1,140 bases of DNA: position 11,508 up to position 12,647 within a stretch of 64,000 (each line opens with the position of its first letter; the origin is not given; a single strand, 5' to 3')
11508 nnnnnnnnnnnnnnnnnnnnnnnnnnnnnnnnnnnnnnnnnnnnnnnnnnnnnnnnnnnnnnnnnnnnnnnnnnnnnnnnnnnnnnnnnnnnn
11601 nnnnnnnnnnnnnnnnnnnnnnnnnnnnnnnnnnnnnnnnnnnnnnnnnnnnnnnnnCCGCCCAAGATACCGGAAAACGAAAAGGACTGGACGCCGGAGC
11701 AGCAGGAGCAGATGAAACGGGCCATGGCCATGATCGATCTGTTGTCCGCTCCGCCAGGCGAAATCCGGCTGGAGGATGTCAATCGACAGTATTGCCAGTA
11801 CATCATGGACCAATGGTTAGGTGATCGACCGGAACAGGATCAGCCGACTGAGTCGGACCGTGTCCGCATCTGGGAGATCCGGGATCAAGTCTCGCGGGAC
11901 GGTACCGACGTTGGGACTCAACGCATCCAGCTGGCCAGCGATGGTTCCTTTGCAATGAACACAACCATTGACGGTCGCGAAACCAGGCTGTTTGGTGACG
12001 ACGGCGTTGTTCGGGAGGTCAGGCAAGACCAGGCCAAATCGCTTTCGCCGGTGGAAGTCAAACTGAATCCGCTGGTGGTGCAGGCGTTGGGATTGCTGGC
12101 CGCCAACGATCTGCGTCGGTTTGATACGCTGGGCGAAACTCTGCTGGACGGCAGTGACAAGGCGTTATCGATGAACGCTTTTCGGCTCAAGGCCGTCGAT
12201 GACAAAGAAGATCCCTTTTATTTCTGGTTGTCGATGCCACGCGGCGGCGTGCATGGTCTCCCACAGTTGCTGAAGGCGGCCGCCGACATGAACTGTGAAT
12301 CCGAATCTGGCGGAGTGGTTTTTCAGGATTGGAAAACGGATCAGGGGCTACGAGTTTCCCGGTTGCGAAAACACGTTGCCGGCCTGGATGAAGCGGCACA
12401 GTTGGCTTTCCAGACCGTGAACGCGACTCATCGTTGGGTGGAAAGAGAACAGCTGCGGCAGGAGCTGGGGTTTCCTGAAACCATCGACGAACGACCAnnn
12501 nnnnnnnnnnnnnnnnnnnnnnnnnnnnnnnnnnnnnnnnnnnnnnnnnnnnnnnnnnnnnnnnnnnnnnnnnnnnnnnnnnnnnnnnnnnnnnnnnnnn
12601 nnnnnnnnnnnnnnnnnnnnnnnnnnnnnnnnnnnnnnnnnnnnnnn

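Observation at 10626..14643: One catalytically intact HtrA-like protease followed by two translationally coupled, triad-dead paralogs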

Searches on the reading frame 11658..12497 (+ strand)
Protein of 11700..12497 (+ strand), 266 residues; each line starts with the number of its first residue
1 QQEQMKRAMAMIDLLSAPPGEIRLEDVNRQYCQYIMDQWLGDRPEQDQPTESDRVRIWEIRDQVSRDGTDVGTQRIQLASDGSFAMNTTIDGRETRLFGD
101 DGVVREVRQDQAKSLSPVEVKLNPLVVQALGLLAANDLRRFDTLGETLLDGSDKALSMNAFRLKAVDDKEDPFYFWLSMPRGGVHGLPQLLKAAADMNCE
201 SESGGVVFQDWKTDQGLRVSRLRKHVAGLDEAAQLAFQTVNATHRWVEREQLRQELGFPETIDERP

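Call 9: search_protein_families(library=pfam, proteins=[window:11700-12497:+], max_evalue=0.01)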
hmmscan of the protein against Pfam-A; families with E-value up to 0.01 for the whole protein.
window:11700-12497:+ (266 aa): 0 families

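Call 51: predict_structure(alignment_id=A2)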
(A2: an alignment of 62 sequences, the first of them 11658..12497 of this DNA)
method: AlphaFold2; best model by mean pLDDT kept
length: 280 residues; sequences in the alignment: 62
mean_pLDDT: 91.5   pTM: 0.85
mean pLDDT of the five models: 91.5, 91.0, 91.0, 90.5, 90.5
residues with pLDDT >= 90: 213; 70-90: 48; 50-70: 18; < 50: 1
segments of 3 or more residues with pLDDT < 50: none
pLDDT, mean of each block of 10 residues (from residue 1): 77 90 80 81 94 79 74 98 98 97 98 95 94 97 97 90 96 96 97 81 97 97 96 98 98 98 95 75
secondary structure, 60 per line:
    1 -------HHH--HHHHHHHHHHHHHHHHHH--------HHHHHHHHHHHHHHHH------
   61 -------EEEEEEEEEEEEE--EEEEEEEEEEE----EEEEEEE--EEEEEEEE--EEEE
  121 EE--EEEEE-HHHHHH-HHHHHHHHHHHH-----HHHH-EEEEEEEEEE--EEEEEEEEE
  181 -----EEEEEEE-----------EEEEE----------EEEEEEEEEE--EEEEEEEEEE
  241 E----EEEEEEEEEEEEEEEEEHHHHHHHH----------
elements in order: H13-30 H39-54 E68-80 E83-93 E98-104 E107-114 E117-122 E125-129 H131-136 H138-149 H155-158 E160-169 E172-180 E186-192 E204-208 E219-228 E231-241 E246-262 H263-270

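Call 57: fold_search(model_id=the predicted structure, library=pdb)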
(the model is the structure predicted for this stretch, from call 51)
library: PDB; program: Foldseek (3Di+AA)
matches with E <= 10: 1059; with E <= 0.001: 44
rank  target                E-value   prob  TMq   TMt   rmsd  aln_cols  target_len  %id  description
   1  4z48_A                7.1e-08  1.00  0.40  0.45   7.4       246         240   12  Crystal structure of a DUF1329 family protein (DESPIG_00262) from Desulfovibrio piger ATCC 29098 at 1.75 A resolution (released 2015-04-22)
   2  9tp6_B                1.5e-07  1.00  0.42  0.47   7.1       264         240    9  Structure of LolA3 from Porphyromonas gingivalis (released 2026-02-18)
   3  9tp6_A                2.7e-07  1.00  0.43  0.48   7.4       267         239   10  Structure of LolA3 from Porphyromonas gingivalis (released 2026-02-18)
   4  3buu_A                6.2e-07  1.00  0.45  0.54   6.7       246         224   14  Crystal structure of LolA superfamily protein NE2245 from Nitrosomonas europaea (released 2008-01-22)
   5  3buu_B                9.7e-07  1.00  0.45  0.55   6.4       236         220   13  Crystal structure of LolA superfamily protein NE2245 from Nitrosomonas europaea (released 2008-01-22)
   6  6jau_A                7.6e-06  1.00  0.24  0.23   9.7       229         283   12  The complex structure of Pseudomonas aeruginosa MucA/MucB. (released 2020-01-29)
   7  4qa8                  1.3e-05  1.00  0.25  0.31  11.8       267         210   10  Crystal structure of LprF from Mycobacterium bovis (released 2014-10-22)
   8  3m4w_C                1.6e-05  1.00  0.29  0.29   9.7       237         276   10  Structural basis for the negative regulation of bacterial stress response by RseB (released 2010-05-05)
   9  2v43_A                2.5e-05  1.00  0.25  0.26  10.2       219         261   10  Crystal structure of RseB: a sensor for periplasmic stress response in E. coli (released 2007-08-28)
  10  3mh9_A                2.5e-05  1.00  0.22  0.28  10.8       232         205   11  Crystal structure of LprG mutant V91W from Mycobacterium tuberculosis (released 2010-09-01)
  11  3mh8_A                2.7e-05  1.00  0.24  0.30  10.5       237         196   10  Crystal structure of LprG from Mycobacterium tuberculosis (released 2010-09-01)
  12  3m4w_D                2.9e-05  1.00  0.29  0.30   9.4       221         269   10  Structural basis for the negative regulation of bacterial stress response by RseB (released 2010-05-05)
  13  2p4b_C                3.6e-05  1.00  0.26  0.28  10.1       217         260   10  Crystal structure of E.coli RseB (released 2007-05-22)
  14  3mha_B                4.1e-05  1.00  0.25  0.32  11.7       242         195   11  Crystal structure of LprG from Mycobacterium tuberculosis bound to PIM (released 2010-09-01)
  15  2p4b_A                4.3e-05  1.00  0.29  0.28   9.7       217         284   10  Crystal structure of E.coli RseB (released 2007-05-22)
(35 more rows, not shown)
